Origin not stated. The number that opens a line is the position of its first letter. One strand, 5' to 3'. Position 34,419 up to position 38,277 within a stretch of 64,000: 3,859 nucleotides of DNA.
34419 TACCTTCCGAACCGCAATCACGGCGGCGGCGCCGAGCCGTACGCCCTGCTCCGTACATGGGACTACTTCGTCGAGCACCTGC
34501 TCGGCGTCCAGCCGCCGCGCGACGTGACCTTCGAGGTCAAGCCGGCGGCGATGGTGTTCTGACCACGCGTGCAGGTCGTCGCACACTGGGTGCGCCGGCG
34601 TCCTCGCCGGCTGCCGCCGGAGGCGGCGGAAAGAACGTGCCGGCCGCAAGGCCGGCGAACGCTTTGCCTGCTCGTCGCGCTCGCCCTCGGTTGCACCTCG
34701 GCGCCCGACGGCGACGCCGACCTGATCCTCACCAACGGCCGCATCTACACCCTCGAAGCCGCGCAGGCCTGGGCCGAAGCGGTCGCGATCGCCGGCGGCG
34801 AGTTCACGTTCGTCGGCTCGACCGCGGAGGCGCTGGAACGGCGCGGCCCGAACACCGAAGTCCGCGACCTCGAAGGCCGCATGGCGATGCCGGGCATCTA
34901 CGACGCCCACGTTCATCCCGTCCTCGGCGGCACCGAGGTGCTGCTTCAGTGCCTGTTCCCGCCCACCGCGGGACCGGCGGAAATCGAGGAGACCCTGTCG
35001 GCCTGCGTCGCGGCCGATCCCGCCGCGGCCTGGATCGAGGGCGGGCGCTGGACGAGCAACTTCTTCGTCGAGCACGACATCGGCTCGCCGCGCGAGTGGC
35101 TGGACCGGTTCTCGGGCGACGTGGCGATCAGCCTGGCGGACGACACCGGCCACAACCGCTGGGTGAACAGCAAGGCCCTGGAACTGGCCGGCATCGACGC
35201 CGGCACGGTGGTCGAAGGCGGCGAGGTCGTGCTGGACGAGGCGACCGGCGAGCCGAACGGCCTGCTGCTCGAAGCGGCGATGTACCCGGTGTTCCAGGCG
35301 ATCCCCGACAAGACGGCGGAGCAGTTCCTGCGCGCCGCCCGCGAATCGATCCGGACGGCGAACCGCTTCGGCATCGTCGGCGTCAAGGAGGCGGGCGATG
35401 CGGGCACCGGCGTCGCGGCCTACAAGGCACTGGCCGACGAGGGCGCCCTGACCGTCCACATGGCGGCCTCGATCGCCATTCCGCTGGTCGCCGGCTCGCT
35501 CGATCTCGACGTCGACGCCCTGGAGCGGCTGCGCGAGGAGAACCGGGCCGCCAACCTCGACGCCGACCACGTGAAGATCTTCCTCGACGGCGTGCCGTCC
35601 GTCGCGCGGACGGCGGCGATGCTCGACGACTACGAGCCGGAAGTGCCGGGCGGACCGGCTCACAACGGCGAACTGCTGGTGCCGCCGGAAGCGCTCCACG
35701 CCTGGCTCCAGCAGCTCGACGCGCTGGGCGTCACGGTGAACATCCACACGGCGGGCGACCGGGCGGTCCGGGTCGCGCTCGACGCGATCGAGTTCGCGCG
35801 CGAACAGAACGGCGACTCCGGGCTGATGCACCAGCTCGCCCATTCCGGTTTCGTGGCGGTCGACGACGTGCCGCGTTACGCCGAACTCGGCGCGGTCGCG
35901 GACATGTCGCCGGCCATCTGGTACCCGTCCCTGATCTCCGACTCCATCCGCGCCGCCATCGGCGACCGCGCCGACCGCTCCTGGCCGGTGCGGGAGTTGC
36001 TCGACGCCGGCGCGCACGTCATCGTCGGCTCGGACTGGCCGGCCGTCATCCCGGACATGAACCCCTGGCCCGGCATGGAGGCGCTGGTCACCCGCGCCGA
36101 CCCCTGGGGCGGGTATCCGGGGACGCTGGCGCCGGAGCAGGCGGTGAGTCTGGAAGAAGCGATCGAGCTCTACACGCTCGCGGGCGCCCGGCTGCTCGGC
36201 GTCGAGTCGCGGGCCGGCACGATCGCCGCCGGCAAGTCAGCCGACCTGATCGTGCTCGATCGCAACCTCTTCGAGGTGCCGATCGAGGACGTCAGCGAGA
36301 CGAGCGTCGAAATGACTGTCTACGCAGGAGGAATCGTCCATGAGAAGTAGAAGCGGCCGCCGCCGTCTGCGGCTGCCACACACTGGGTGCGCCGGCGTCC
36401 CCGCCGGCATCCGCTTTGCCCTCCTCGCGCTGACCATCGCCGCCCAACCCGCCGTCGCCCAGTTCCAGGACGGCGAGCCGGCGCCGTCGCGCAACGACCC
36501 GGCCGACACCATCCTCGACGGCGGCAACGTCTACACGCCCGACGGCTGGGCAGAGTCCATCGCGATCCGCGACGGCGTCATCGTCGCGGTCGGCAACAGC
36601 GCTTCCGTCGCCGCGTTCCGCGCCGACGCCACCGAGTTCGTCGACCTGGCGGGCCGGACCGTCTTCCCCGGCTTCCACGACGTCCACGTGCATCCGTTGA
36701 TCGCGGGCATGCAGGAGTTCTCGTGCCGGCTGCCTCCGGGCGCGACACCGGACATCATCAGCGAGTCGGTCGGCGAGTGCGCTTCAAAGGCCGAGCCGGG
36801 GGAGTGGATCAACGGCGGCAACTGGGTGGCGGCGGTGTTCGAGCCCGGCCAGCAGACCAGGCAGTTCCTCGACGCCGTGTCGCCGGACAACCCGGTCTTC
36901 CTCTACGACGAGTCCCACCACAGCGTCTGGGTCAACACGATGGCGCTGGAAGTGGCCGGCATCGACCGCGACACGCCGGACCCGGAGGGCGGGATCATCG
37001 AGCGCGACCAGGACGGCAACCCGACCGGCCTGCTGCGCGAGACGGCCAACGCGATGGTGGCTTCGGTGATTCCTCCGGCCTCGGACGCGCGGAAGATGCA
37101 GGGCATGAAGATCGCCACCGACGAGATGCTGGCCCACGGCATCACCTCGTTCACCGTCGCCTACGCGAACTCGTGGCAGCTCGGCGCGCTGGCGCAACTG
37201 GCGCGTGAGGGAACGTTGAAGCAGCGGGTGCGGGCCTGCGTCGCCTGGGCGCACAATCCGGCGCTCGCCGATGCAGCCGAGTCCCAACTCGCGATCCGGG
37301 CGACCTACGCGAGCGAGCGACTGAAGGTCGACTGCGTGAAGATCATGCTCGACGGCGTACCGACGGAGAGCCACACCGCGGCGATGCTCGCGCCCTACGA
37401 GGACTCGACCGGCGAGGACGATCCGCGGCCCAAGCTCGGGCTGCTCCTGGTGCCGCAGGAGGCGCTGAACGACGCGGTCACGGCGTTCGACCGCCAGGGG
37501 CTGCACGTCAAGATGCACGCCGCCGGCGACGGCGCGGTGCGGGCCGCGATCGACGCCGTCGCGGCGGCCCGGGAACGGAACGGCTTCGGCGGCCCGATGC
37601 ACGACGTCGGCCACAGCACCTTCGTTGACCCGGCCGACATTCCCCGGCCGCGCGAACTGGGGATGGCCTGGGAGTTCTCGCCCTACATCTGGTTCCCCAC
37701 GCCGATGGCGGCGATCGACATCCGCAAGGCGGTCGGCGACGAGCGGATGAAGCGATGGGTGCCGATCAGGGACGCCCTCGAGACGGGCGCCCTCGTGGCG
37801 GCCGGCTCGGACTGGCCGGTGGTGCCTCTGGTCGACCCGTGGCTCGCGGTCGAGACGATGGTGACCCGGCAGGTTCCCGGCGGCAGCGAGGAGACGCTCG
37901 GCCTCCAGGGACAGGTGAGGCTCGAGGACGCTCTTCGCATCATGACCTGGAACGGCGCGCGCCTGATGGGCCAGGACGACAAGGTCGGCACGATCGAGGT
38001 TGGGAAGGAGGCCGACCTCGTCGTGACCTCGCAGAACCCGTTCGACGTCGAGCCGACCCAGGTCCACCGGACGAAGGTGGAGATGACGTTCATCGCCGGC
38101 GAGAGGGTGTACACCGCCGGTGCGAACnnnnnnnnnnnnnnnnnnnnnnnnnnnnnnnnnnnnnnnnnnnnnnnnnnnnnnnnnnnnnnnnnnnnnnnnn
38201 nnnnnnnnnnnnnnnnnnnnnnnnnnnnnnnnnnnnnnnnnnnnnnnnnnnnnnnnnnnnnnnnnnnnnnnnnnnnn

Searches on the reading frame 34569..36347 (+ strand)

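Call 48: search_protein_families(library=pfam, proteins=[window:34569-36347:+], max_evalue=0.001)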
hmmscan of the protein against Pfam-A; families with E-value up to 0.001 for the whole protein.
window:34569-36347:+ (593 aa): 2 families
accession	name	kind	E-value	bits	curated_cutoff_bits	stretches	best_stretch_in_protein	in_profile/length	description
PF07969.17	Amidohydro_3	-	1.4e-83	282.4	29.7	1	97-591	1-472/472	Amidohydrolase family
PF01979.26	Amidohydro_1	-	6.9e-18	65.4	25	1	370-585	131-336/345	Amidohydrolase family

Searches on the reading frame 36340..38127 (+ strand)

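Call 48: search_protein_families(library=pfam, proteins=[window:36340-38127:+], max_evalue=0.001)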
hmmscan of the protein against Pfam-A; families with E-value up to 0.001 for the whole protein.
window:36340-38127:+ (596 aa): 2 families
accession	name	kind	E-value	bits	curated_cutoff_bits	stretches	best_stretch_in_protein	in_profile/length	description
PF07969.17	Amidohydro_3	-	1.1e-93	315.7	29.7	1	99-591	1-472/472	Amidohydrolase family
PF01979.26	Amidohydro_1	-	7.4e-20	71.9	25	1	252-590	34-345/345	Amidohydrolase family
